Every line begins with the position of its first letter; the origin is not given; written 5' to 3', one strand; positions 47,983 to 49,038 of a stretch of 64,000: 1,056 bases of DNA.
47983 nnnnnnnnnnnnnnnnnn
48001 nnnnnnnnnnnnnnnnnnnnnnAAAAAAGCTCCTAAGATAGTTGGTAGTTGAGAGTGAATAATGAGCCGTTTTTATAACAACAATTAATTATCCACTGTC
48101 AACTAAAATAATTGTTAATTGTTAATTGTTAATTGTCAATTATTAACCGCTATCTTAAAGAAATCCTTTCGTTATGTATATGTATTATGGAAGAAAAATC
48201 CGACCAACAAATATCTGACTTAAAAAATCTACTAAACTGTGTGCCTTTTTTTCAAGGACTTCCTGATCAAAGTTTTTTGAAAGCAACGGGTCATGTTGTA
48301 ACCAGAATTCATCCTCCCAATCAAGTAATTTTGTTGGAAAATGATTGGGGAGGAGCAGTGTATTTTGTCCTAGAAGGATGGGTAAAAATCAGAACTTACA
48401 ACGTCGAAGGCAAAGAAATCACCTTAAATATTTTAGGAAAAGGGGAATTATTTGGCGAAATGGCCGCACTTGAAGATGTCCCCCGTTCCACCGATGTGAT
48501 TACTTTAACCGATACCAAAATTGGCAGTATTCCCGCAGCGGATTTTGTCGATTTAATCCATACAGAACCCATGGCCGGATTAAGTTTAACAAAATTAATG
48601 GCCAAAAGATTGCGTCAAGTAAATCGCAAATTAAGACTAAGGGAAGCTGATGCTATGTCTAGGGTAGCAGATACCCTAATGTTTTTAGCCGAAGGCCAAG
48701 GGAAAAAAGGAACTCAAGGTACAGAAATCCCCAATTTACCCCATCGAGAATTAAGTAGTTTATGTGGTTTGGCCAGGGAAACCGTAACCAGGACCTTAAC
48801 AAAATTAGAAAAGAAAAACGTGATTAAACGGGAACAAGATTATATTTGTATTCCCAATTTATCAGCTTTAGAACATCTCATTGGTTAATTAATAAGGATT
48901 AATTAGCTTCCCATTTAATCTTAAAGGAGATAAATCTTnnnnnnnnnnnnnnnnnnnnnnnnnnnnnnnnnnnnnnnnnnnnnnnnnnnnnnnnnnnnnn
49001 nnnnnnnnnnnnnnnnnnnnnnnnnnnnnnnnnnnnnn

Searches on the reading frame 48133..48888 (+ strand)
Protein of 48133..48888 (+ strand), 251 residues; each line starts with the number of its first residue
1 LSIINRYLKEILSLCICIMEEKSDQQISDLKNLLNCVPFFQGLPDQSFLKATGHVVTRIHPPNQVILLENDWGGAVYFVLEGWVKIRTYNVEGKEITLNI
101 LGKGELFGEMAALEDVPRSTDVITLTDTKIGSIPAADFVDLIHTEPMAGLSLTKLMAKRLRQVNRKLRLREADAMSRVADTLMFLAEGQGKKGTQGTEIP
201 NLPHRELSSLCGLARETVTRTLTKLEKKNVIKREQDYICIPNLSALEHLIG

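Call 11: search_protein_families(library=ncbifam, proteins=[window:48133-48888:+], max_evalue=0.01)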
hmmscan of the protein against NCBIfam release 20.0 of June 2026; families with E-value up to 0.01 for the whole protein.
window:48133-48888:+ (251 aa): 14 families
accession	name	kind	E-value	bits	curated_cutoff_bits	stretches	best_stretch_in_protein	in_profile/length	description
NF008732.0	PRK11753.1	equivalog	7.8e-22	77.8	266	1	57-234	25-204/214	cAMP-activated global transcriptional regulator CRP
NF053664.1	TransRegPtrACyano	equivalog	6e-17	61.6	300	1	63-236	21-185/196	Crp/Fnr family transcriptional regulator PtrA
NF006901.0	PRK09392.1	equivalog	9.7e-16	57.8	211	1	34-246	9-217/236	transcriptional activator FtrB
NF010499.0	PRK13918.1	equivalog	1.5e-13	50.7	274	1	60-249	17-200/205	CRP/FNR family transcriptional regulator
TIGR03697.1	NtcA_cyano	equivalog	1.8e-12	47.4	244.95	1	66-242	4-184/193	global nitrogen regulator NtcA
NF050806.1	TransRegFixKCaul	equivalog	5.7e-08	32.3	300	1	59-232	27-195/215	transcriptional regulator FixK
NF008365.0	PRK11161.1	subfamily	8.4e-08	31.8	228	1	50-250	40-243/250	fumarate/nitrate reduction transcriptional regulator Fnr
NF052518.1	TransRegLdrP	equivalog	5e-07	29.9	300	1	65-248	9-186/195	transcriptional regulator LdrP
NF041163.2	encap_f2b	equivalog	6.3e-06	25.6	400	1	22-165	61-206/450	family 2B encapsulin nanocompartment shell protein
TIGR03896.1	cyc_nuc_ocin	subfamily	6.3e-05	22.5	161.05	1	75-167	28-128/317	bacteriocin-type transport-associated protein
NF050815.1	TransActFtrBCaul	equivalog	0.00026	20.3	300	1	35-227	12-201/251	transcriptional activator FtrB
NF058543.1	ActPatMycb56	equivalog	0.00026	19.9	460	1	39-144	3-107/317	acetyltransferase Pat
NF045989.1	TransRegFnrLRhodb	equivalog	0.0012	18.1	300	1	121-247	99-232/245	transcriptional regulator FnrL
TIGR02018.2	his_ut_repres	equivalog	0.0053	16.1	220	1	196-235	20-57/226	histidine utilization transcriptional repressor HutC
